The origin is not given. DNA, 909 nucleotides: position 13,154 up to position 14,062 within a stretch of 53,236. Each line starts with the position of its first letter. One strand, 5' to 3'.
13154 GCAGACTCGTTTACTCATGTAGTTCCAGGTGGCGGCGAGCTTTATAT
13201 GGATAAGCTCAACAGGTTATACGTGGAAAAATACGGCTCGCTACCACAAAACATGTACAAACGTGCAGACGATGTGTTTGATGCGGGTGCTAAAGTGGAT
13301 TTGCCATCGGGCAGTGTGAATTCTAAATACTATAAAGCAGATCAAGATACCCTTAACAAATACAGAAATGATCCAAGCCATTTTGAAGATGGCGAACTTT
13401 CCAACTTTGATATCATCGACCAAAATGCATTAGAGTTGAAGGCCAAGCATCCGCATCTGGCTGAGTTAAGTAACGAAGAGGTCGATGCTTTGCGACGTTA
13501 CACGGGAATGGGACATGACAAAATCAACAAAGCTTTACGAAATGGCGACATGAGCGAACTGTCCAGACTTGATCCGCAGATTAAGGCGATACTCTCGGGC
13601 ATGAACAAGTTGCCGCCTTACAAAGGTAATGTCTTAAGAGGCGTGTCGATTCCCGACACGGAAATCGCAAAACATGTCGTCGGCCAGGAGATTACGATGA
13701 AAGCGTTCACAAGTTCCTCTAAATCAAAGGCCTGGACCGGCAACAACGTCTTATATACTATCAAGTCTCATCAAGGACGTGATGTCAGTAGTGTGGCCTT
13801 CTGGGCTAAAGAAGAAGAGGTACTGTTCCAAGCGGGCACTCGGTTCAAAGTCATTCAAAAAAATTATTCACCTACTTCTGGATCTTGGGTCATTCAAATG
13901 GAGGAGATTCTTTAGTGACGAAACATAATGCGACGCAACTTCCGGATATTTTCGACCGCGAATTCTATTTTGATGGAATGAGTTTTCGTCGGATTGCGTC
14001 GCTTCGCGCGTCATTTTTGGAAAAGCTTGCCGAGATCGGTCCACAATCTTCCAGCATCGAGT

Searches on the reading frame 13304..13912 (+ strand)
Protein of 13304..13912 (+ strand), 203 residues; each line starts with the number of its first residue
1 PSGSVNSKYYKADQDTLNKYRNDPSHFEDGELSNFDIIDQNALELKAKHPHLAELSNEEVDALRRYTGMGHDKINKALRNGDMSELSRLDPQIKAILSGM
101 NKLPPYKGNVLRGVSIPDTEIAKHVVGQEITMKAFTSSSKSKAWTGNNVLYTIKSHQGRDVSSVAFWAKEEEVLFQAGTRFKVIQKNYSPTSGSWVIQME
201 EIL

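Call 25: find_homologous_proteins(query=window:13304-13912:+, max_evalue=0.001)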
Query window:13304-13912:+ (203 aa): 3 proteins with E <= 0.001 among 126 candidates.
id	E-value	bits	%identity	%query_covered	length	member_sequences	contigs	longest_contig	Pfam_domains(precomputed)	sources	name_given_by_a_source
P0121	1.1e-16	79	38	82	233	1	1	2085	PF03496.21,PF01129.25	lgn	-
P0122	1.9e-16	78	36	98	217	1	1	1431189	PF03496.21,PF01129.25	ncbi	-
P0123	3.2e-16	77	35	89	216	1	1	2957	PF03496.21,PF01129.25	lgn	-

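Call 26: find_encoding_contigs(protein=P0122, flank=6000, max_places=3)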
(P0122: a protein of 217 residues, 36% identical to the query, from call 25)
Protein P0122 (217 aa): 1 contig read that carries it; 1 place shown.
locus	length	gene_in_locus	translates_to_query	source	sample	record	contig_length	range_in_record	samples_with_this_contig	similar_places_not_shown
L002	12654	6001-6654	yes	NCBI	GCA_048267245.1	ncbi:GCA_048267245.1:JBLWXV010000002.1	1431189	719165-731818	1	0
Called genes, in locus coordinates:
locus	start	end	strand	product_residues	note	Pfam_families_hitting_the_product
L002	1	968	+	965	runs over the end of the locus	-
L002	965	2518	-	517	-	PF04069:OpuAC, PF00528:BPD_transp_1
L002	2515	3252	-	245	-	PF00005:ABC_tran, PF13304:AAA_21 (faint)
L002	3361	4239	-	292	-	PF00924:MS_channel_2nd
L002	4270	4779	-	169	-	PF00583:Acetyltransf_1, PF13673:Acetyltransf_10, PF13508:Acetyltransf_7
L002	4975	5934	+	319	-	PF00126:HTH_1, PF03466:LysR_substrate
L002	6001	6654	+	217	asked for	PF03496:ADPrib_exo_Tox, PF01129:ART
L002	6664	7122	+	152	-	PF05981:CreA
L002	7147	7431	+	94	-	-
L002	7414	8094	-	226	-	PF01026:TatD_DNase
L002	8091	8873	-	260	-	PF00899:ThiF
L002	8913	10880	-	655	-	-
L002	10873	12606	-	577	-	PF00512:HisKA, PF02518:HATPase_c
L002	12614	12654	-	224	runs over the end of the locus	PF00072:Response_reg, PF00486:Trans_reg_C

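Call 27: find_encoding_contigs(protein=P0123, flank=6000, max_places=3)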
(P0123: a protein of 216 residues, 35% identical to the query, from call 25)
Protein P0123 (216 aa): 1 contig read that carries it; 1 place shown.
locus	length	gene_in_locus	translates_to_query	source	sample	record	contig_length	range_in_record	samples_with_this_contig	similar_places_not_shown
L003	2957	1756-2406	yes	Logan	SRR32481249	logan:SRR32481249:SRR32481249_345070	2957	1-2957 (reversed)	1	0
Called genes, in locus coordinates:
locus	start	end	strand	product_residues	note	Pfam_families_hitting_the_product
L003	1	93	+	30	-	?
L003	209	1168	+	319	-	PF00126:HTH_1, PF03466:LysR_substrate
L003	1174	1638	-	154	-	-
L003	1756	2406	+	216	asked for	PF01129:ART, PF03496:ADPrib_exo_Tox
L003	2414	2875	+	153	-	PF05981:CreA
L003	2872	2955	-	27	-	?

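Call 28: find_encoding_contigs(protein=P0121, flank=6000, max_places=3)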
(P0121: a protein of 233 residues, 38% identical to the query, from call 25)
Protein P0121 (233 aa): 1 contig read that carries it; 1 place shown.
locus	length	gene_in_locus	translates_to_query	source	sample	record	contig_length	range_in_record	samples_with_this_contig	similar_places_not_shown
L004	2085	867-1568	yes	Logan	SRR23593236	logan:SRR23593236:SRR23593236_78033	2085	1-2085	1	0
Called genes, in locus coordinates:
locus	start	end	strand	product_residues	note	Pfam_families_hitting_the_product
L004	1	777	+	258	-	?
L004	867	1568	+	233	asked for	PF01129:ART, PF03496:ADPrib_exo_Tox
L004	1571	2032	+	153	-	PF05981:CreA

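Call 69: search_solved_structures(query=window:13304-13912:+, max_evalue=0.01, show_alignments=3)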
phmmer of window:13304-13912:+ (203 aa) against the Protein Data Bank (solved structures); distinct sequences matched with E-value up to 0.01: 11.
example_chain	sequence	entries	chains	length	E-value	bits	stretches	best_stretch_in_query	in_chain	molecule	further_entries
6drh_B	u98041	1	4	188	1.4e-12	50.9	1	54-186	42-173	PAAR repeat-containing protein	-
6dre_B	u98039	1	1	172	1.4e-12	50.9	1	55-186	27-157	PAAR repeat-containing protein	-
2gwm_A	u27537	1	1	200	2.4e-10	43.6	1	92-183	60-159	65 kDa virulence protein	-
2gwl_A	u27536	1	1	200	3.3e-10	43.1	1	91-183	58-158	65 kDa virulence protein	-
6k94_A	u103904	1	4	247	9.1e-09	38.4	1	40-187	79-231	Type III effector XopAI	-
6k93_A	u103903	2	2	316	1.7e-08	37.5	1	40-187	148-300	Type III effector XopAI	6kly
4xzj_A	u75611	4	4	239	6.4e-07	32.4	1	58-187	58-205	Putative NAD(+)--arginine ADP-ribosyltransferase Vis | NAD(+)--arginine ADP-ribosyltransferase Vis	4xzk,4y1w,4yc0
3nts_A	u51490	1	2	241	4.6e-06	29.6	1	94-195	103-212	VsdC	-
4fml_A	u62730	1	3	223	8.1e-06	28.8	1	94-195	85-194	VsdC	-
6gnn_C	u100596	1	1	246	3.9e-05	26.6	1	10-185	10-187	Exoenzyme T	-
3u0j_B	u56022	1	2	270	0.0014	21.5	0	86-183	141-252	Type III effector HopU1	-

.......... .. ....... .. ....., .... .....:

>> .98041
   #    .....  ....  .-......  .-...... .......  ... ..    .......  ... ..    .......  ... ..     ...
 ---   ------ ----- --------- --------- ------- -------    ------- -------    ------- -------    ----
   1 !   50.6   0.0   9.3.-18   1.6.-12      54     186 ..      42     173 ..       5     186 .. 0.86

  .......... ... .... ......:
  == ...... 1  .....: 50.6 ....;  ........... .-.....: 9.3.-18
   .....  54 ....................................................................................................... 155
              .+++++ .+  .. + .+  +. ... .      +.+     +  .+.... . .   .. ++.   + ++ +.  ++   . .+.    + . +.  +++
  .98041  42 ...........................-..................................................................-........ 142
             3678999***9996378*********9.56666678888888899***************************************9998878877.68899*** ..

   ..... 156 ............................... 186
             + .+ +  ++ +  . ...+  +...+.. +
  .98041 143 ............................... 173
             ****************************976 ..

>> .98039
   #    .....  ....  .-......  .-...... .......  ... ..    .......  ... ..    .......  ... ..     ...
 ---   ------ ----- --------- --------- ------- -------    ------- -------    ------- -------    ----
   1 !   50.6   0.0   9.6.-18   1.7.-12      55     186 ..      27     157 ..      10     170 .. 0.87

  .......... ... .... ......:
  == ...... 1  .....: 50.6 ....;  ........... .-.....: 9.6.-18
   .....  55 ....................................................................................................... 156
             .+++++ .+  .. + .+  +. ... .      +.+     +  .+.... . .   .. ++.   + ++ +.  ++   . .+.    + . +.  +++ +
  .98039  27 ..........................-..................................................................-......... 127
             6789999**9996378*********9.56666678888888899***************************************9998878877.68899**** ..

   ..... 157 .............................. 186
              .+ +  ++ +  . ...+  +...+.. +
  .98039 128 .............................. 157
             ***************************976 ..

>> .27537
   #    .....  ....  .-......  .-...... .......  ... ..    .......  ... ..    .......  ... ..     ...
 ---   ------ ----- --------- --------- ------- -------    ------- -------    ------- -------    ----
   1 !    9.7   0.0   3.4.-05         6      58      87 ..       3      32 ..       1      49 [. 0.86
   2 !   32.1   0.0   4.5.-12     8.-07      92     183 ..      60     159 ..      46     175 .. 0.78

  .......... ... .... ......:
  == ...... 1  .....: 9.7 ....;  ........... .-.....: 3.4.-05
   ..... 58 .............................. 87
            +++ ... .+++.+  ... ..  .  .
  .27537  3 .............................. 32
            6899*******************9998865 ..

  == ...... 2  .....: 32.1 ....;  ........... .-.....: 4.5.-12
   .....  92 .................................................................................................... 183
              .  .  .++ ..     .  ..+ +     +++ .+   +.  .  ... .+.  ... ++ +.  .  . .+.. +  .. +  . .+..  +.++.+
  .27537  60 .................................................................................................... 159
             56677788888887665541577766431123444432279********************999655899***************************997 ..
